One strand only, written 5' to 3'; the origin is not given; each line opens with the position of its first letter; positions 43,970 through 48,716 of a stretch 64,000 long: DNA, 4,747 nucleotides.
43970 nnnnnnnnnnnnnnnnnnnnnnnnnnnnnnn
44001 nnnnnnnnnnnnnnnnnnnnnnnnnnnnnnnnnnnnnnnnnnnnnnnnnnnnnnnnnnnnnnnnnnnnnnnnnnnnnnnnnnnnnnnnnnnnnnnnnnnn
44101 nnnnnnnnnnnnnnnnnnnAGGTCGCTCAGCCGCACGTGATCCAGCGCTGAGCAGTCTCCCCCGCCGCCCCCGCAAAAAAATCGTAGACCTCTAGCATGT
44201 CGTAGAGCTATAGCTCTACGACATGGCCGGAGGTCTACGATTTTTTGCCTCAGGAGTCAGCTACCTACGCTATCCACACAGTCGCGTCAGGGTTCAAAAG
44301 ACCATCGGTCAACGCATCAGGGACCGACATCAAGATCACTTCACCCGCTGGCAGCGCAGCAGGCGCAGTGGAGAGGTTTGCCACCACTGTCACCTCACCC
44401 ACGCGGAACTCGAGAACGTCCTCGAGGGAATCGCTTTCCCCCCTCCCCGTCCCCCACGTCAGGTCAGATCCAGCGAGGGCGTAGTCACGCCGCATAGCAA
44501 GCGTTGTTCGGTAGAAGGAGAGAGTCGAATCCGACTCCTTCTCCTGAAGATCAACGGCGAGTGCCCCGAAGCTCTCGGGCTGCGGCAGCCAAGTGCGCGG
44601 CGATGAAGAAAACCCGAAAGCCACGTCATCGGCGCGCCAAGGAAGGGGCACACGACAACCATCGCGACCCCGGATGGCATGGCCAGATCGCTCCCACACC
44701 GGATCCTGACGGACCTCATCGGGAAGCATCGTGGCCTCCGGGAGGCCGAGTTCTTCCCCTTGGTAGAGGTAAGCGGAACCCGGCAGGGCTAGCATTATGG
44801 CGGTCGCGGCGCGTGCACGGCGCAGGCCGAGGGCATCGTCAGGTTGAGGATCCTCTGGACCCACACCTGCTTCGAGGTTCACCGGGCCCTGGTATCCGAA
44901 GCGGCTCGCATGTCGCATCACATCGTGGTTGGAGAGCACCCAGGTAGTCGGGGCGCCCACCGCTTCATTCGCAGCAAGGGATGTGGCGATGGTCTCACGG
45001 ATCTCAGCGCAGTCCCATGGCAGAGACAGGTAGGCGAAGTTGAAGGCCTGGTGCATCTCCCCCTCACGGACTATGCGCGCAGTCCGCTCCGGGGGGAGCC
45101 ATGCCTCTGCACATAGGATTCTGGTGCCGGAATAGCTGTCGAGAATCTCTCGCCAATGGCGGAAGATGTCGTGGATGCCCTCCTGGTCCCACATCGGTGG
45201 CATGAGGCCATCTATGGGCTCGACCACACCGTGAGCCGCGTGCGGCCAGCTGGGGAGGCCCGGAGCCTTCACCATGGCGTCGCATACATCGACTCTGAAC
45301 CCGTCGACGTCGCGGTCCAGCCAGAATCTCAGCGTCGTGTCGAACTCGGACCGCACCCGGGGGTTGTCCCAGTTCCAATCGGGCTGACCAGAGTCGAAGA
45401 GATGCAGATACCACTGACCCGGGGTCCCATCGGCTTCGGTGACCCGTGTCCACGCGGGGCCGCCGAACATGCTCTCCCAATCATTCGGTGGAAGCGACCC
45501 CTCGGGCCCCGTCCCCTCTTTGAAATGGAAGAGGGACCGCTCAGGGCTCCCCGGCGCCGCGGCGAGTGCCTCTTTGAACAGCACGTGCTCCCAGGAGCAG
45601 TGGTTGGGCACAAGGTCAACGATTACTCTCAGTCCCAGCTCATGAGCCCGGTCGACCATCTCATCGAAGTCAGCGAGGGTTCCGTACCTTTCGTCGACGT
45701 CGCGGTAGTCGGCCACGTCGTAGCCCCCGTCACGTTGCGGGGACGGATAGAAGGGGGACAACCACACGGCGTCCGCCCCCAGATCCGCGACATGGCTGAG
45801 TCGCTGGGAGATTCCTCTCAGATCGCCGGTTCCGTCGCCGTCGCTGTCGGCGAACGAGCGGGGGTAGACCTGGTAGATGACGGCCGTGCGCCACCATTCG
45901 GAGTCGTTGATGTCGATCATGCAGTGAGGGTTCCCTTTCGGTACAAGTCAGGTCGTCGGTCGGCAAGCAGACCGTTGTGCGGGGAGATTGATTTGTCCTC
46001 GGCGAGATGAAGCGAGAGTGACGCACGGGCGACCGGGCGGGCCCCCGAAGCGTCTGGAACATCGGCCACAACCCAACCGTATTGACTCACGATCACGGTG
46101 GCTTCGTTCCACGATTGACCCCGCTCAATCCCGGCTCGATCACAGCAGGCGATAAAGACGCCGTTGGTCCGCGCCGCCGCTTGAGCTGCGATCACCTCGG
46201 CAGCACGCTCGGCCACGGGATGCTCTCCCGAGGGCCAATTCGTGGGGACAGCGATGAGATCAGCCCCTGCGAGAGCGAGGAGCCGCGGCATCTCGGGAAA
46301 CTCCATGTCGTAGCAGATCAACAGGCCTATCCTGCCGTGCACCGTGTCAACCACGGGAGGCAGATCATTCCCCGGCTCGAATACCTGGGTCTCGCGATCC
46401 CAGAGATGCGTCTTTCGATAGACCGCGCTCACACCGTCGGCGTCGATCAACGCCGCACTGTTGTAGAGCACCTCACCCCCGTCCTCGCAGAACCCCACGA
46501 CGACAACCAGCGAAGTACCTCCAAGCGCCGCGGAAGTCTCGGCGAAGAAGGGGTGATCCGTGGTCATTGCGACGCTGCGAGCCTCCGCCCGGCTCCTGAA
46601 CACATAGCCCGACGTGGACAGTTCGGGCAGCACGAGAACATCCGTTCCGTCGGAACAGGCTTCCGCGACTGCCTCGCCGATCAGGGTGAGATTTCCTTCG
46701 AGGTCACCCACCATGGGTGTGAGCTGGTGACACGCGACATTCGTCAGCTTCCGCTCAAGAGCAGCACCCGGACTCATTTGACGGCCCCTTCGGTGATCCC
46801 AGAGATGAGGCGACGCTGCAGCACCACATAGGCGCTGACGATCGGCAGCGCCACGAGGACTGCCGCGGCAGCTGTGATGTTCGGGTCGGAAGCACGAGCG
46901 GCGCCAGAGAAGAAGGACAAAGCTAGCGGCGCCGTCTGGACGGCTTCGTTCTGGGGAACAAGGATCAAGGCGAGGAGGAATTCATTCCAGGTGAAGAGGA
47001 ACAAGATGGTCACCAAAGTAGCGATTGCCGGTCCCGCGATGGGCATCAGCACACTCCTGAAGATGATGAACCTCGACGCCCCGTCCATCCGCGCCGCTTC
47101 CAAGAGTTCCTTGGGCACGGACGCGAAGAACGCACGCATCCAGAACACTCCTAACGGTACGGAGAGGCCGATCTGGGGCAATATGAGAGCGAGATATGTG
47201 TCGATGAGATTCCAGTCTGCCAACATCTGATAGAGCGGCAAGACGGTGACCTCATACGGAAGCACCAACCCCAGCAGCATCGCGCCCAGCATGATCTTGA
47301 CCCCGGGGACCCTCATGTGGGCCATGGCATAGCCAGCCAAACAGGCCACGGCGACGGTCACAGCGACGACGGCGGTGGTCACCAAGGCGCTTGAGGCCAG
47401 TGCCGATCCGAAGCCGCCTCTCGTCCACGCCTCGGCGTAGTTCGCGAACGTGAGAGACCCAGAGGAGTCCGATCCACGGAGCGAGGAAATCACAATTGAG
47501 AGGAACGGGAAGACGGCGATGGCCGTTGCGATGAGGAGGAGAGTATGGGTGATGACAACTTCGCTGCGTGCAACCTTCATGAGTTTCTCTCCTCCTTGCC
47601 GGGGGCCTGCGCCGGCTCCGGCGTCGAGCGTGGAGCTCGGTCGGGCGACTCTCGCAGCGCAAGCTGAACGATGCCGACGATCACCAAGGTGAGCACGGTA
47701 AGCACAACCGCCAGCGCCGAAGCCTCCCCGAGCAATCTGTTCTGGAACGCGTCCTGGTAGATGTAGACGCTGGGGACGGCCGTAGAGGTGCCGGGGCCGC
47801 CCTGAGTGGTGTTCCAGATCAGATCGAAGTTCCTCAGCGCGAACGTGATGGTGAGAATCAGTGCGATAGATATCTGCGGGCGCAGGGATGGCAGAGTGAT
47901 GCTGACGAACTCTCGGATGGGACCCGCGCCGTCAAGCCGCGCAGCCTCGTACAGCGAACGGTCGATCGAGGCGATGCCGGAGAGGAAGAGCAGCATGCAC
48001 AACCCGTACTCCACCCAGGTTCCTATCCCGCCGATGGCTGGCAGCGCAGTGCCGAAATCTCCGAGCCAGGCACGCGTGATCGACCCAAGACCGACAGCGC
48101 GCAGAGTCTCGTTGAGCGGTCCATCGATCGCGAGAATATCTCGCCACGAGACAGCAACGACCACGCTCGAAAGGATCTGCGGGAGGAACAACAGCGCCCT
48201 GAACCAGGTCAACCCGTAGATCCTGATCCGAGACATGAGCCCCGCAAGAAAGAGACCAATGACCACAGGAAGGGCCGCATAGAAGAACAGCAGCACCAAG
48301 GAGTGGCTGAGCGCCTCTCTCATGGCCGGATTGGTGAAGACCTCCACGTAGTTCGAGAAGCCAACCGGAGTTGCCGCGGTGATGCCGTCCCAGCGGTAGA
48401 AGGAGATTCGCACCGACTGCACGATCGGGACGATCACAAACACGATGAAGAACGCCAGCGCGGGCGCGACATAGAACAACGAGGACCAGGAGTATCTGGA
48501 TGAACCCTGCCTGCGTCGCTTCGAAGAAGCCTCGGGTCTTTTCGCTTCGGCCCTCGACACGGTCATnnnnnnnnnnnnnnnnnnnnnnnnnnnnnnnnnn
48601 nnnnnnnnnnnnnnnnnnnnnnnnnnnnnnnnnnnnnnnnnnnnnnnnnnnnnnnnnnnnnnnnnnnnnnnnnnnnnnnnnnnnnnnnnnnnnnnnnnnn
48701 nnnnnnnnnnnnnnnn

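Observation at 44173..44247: Family of ~75-bp nested-palindrome elements with A-tract/T-tract ends and C-rich/G-rich flanks, four copies in 64 kb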

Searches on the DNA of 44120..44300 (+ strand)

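Call 37: search_dna_similar(query=window:44165-44255:+, collection=plasmids, mode=distant, max_evalue=0.01)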
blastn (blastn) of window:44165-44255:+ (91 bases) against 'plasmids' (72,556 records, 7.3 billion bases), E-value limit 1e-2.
No match.

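Call 38: search_dna_similar(query=window:44165-44255:+, collection=phages, mode=distant, max_evalue=0.01)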
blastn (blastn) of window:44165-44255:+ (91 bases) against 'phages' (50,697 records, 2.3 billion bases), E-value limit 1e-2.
No match.

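Call 63: search_rna_families(source=window, start=44120, end=44300, threshold=evalue, max_evalue=10)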
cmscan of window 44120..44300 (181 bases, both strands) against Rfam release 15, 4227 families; matches with E-value up to 10: 13.
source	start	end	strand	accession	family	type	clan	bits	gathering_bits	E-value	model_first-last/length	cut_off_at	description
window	44171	44248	-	RF04138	mir-9243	Gene; miRNA;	-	31.2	83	9.4e-05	1-86/86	no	mir-9243 microRNA precursor family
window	44180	44241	-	RF04014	mir-8338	Gene; miRNA;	-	25.1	80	0.0021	1-61/61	no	mir-8338 microRNA precursor family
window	44181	44242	+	RF04014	mir-8338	Gene; miRNA;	-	24.5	80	0.0031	1-61/61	no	mir-8338 microRNA precursor family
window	44179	44242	-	RF03564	mir-9416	Gene; miRNA;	-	21.2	100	0.051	1-68/68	no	mir-9416 microRNA precursor family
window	44180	44244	+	RF02592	Spy392987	Gene; antisense;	-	20.6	47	0.15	1-63/63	no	S. pyogenes antisense RNA 392987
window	44171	44254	-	RF04175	mir-1260b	Gene; miRNA;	-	19.4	81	0.13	1-108/108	no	mir-1260b microRNA precursor family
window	44188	44236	+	RF01901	mir-284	Gene; miRNA;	-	17.1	60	0.82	1-98/98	no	mir-284 microRNA precursor family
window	44225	44277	-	RF01124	sR36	Gene; snRNA; snoRNA; CD-box;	-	14.7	55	0.11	1-55/55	no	Small nucleolar RNA sR36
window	44183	44244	-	RF02652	StyR-3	Gene; sRNA;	-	14.1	59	1.4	39-125/144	no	Salmonella enterica Typhi npcRNA 3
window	44182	44240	-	RF00778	MIR473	Gene; miRNA;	-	13.9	52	1.9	16-67/84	no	MIR473 microRNA precursor family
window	44189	44233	-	RF03807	mir-4890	Gene; miRNA;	-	13.7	100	2.7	1-91/91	no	mir-4890 microRNA precursor family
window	44199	44222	+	RF04204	mir-3473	Gene; miRNA;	-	13.5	71.8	3.5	1-78/78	no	mir-3473 microRNA precursor family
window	44199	44222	-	RF04204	mir-3473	Gene; miRNA;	-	13.5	71.8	3.5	1-78/78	no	mir-3473 microRNA precursor family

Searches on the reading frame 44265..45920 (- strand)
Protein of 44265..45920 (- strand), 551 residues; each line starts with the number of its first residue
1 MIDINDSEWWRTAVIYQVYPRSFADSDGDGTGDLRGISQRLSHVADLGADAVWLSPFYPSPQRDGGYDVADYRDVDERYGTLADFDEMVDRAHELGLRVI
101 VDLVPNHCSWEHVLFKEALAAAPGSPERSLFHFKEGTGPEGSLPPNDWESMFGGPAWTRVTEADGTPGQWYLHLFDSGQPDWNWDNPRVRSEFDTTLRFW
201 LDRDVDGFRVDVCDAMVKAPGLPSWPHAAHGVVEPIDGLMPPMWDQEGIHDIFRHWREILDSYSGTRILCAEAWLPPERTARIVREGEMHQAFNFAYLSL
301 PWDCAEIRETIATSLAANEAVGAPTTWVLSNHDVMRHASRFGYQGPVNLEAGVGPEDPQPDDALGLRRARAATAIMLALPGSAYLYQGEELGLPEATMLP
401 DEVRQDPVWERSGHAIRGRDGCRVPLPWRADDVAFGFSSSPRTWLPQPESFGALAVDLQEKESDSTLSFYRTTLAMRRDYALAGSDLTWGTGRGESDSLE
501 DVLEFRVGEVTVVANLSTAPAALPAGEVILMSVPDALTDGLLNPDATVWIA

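Call 14: search_protein_families(library=pfam, proteins=[window:44265-45920:-], max_evalue=0.001)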
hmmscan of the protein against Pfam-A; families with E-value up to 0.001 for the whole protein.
window:44265-45920:- (551 aa): 2 families
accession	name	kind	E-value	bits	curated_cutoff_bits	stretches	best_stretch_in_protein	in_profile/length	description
PF00128.31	Alpha-amylase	-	5.6e-94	316.3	22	1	17-480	1-440/446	Alpha amylase, catalytic domain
PF11941.14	DUF3459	-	9.7e-06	26.3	22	1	469-549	1-89/90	Domain of unknown function (DUF3459)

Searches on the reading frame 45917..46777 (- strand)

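Call 52: search_protein_families(library=pfam, proteins=[window:45917-46777:-])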
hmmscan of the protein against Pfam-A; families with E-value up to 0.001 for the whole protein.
window:45917-46777:- (286 aa): 1 family
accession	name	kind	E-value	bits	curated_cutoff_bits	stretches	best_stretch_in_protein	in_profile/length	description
PF00795.27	CN_hydrolase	-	3.3e-40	138.5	23.2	1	14-242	2-236/256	Carbon-nitrogen hydrolase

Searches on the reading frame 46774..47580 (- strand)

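Call 52: search_protein_families(library=pfam, proteins=[window:46774-47580:-])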
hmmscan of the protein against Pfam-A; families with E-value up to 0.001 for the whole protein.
window:46774-47580:- (268 aa): 1 family
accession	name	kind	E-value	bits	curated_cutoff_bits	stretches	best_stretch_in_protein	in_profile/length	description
PF00528.27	BPD_transp_1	-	1.9e-14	54.3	26.4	1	81-259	3-179/184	Binding-protein-dependent transport system inner membrane component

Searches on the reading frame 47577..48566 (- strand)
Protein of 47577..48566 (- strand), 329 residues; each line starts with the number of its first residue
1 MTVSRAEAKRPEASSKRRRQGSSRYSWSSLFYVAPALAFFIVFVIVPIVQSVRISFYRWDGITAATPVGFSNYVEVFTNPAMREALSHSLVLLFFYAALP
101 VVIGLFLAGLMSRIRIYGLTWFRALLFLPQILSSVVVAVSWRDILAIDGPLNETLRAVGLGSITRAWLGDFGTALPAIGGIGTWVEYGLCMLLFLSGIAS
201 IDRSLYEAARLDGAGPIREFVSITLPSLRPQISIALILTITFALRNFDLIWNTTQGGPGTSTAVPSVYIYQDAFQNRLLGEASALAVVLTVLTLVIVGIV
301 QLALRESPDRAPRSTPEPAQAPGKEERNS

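Call 52: search_protein_families(library=pfam, proteins=[window:47577-48566:-])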
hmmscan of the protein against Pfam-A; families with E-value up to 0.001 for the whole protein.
window:47577-48566:- (329 aa): 1 family
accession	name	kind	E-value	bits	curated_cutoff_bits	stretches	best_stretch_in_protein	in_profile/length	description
PF00528.27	BPD_transp_1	-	5e-15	56.1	26.4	1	101-299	2-172/184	Binding-protein-dependent transport system inner membrane component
